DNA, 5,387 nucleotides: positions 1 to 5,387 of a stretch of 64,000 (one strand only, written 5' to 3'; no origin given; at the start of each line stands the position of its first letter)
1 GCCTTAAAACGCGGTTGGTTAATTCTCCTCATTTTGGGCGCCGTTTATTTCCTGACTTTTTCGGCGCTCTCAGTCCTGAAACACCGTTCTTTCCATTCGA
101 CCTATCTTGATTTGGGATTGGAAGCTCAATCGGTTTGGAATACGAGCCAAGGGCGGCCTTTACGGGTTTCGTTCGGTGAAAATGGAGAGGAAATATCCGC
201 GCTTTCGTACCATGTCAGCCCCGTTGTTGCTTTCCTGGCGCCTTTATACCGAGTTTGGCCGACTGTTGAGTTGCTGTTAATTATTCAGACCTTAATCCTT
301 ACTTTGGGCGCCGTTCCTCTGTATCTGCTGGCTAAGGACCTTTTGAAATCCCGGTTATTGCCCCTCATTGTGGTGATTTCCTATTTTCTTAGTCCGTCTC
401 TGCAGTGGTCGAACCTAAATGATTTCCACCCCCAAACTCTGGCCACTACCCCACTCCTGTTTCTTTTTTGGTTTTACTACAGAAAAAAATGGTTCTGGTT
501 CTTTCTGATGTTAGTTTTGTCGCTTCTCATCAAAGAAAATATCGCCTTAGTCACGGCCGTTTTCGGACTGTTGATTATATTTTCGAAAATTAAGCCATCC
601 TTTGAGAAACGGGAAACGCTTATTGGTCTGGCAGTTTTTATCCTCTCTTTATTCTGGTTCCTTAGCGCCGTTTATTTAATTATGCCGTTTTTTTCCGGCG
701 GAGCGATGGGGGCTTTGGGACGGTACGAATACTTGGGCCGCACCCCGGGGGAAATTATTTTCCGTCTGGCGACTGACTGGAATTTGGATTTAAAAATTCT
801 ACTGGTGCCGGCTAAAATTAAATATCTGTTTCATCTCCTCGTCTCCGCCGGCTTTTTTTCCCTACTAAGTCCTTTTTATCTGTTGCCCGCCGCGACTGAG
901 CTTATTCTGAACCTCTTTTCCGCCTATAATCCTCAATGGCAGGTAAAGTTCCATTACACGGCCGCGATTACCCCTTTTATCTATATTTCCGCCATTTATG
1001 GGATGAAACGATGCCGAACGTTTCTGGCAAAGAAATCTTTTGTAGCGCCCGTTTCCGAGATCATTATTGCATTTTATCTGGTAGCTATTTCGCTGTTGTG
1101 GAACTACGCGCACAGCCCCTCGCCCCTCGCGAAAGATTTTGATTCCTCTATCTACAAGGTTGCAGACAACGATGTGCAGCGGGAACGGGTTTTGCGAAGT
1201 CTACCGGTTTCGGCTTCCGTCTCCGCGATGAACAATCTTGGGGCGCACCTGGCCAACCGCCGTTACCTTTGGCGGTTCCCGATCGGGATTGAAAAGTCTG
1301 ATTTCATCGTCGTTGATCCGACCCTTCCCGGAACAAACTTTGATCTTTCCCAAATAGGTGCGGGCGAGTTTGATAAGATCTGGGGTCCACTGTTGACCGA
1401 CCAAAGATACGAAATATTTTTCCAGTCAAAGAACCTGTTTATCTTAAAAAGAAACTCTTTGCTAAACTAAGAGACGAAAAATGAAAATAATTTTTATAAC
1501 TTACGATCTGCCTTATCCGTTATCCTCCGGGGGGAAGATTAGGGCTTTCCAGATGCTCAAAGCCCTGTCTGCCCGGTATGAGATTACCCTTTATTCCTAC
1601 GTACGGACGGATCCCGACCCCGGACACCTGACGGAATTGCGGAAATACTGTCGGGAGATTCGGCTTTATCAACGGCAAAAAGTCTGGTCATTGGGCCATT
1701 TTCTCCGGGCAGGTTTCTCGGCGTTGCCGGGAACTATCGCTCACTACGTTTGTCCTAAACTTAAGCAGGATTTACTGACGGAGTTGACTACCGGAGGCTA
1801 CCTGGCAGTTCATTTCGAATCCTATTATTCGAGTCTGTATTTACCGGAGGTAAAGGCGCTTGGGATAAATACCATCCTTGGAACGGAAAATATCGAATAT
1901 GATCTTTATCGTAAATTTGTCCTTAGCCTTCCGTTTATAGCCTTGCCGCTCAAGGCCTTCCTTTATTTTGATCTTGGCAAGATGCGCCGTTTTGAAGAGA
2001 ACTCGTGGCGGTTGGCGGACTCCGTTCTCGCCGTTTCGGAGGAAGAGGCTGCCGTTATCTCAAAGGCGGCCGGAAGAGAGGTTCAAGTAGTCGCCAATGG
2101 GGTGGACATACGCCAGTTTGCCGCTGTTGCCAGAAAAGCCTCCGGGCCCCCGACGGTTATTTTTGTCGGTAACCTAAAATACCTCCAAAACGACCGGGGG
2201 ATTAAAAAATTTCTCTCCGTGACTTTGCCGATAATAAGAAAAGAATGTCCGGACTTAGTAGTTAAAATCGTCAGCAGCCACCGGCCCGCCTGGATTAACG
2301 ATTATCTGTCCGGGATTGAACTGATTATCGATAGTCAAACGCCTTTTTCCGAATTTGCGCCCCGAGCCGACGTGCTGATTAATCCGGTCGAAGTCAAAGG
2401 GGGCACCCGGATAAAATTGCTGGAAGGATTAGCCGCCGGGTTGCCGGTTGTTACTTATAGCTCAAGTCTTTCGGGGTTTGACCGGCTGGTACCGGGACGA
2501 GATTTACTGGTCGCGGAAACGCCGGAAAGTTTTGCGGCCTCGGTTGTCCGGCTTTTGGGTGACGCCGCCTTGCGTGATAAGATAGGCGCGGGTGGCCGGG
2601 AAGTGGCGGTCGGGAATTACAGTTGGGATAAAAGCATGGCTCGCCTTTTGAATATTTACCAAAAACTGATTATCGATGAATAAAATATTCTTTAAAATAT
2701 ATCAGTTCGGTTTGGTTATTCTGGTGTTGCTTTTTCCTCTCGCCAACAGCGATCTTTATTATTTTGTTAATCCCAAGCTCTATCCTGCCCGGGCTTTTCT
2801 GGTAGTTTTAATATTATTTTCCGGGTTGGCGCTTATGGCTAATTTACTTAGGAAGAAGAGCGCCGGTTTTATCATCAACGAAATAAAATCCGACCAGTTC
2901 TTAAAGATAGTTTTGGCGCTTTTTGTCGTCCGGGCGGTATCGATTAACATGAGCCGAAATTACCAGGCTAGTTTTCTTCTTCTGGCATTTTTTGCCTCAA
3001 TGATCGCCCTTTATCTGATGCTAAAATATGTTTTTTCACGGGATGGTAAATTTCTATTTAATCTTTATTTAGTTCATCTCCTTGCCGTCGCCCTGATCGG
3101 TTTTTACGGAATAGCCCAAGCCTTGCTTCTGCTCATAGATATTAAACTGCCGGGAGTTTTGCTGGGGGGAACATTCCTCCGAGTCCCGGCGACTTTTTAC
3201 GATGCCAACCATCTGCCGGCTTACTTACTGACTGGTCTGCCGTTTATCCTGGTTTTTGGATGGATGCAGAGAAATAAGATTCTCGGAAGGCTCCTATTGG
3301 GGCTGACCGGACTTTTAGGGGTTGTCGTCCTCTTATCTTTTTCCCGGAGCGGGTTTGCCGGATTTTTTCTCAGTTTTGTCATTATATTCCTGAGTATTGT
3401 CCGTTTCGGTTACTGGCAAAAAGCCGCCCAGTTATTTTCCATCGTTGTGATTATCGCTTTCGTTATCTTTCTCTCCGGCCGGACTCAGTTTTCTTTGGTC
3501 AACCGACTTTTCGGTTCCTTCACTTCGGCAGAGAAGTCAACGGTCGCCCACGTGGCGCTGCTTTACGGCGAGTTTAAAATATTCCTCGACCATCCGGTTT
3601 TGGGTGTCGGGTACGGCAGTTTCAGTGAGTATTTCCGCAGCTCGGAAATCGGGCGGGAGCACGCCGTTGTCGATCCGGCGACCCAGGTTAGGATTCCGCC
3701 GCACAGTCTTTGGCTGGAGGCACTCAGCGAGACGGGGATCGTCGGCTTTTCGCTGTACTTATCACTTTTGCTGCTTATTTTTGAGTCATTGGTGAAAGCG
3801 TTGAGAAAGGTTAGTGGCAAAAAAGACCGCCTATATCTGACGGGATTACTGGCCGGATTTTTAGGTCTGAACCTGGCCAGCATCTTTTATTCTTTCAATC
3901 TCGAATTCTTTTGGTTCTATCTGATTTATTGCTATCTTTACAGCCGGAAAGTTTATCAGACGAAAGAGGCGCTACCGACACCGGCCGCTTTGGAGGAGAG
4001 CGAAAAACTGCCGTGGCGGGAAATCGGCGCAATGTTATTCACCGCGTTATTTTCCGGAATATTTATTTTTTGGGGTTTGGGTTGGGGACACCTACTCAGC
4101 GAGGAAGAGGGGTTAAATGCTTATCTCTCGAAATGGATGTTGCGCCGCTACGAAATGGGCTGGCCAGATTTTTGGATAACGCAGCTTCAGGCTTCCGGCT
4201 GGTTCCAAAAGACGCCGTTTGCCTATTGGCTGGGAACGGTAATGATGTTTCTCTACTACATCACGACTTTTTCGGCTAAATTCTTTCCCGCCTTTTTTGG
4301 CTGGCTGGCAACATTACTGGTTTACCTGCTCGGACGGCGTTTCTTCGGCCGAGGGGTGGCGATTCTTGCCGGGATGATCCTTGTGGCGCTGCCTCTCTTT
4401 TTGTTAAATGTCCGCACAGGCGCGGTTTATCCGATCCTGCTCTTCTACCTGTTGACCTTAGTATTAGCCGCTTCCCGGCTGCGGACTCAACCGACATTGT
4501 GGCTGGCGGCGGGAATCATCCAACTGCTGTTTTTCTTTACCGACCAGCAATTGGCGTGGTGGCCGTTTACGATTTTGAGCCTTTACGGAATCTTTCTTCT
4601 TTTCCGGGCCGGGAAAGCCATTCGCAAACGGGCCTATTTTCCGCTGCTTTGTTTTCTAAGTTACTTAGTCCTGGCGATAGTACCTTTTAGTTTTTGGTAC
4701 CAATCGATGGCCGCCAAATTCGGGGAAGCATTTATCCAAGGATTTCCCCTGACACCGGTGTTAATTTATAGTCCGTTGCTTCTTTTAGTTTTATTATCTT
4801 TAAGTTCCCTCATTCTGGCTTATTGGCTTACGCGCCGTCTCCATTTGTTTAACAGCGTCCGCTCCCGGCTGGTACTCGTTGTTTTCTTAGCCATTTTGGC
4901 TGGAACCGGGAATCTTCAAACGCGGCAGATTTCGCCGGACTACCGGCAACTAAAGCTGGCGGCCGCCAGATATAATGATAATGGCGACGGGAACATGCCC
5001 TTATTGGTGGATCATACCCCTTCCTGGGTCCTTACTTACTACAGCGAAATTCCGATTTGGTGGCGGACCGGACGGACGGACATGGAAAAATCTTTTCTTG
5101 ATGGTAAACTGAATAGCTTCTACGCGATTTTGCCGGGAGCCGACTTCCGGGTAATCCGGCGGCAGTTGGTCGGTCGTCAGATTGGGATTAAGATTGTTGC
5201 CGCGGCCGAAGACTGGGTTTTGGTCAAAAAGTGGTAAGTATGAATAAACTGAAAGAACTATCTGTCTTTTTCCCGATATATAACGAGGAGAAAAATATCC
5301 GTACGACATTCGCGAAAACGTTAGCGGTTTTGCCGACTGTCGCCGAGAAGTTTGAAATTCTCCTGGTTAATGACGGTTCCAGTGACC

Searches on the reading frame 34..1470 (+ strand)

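Call 70: search_protein_families(library=pfam, proteins=[window:34-1470:+], max_evalue=0.0001)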
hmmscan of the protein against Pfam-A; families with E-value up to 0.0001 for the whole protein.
window:34-1470:+ (478 aa): 1 family
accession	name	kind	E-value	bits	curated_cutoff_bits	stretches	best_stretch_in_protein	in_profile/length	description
PF09852.15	DUF2079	-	1.3e-69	235.9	28.2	1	16-422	1-407/459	Predicted membrane protein (DUF2079)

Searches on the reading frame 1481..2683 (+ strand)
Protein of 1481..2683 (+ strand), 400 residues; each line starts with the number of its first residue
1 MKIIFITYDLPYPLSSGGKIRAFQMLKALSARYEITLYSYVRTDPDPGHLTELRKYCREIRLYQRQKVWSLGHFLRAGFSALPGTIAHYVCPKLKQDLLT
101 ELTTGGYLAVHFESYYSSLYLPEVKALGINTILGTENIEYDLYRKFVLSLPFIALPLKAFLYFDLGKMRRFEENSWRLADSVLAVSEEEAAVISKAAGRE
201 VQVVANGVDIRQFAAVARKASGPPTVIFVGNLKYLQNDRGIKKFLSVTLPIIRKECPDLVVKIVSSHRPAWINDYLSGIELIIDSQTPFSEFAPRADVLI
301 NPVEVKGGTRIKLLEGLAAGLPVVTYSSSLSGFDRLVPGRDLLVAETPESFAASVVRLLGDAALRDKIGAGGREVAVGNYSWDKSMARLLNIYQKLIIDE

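Call 70: search_protein_families(library=pfam, proteins=[window:1481-2683:+], max_evalue=0.0001)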
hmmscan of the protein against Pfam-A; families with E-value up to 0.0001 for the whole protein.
window:1481-2683:+ (400 aa): 3 families
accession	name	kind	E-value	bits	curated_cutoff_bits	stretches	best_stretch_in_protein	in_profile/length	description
PF13692.12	Glyco_trans_1_4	-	4.8e-15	56.5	27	1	224-361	2-142/142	Glycosyl transferases group 1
PF13524.12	Glyco_trans_1_2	-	2.8e-08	34.3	25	1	296-390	47-143/144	Glycosyl transferase-like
PF13439.12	Glyco_transf_4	-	1.7e-05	25.4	28.5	1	20-211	6-169/170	Glycosyltransferase Family 4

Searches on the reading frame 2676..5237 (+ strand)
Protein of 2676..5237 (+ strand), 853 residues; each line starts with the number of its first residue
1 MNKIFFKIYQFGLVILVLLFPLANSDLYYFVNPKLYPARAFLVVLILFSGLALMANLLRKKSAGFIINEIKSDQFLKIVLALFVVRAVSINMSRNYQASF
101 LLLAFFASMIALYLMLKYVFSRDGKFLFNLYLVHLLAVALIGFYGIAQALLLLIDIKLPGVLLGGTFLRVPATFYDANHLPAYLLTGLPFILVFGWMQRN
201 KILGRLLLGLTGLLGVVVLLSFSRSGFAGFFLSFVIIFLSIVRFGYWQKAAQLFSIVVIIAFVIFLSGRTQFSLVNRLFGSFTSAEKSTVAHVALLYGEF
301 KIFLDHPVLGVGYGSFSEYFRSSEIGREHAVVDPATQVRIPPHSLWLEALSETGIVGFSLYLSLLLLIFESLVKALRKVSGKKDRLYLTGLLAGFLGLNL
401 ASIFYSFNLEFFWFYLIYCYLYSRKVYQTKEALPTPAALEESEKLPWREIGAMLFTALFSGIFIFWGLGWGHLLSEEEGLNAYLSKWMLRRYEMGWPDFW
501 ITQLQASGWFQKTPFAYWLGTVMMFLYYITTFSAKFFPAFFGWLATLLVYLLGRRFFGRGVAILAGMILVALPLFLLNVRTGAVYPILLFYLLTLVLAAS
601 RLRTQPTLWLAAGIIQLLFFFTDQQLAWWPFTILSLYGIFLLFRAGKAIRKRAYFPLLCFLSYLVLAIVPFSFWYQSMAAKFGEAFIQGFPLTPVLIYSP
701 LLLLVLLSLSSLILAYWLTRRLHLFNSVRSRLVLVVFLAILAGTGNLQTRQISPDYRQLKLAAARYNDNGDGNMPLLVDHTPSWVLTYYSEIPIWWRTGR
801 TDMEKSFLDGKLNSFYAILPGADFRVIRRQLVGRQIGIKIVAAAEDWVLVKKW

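Call 70: search_protein_families(library=pfam, proteins=[window:2676-5237:+], max_evalue=0.0001)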
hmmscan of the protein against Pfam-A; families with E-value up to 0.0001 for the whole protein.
window:2676-5237:+ (853 aa): 1 family
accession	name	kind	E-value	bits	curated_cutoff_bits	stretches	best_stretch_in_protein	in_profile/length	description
PF04932.20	Wzy_C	-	3.8e-15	56.4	31.7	1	213-362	5-149/149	O-Antigen ligase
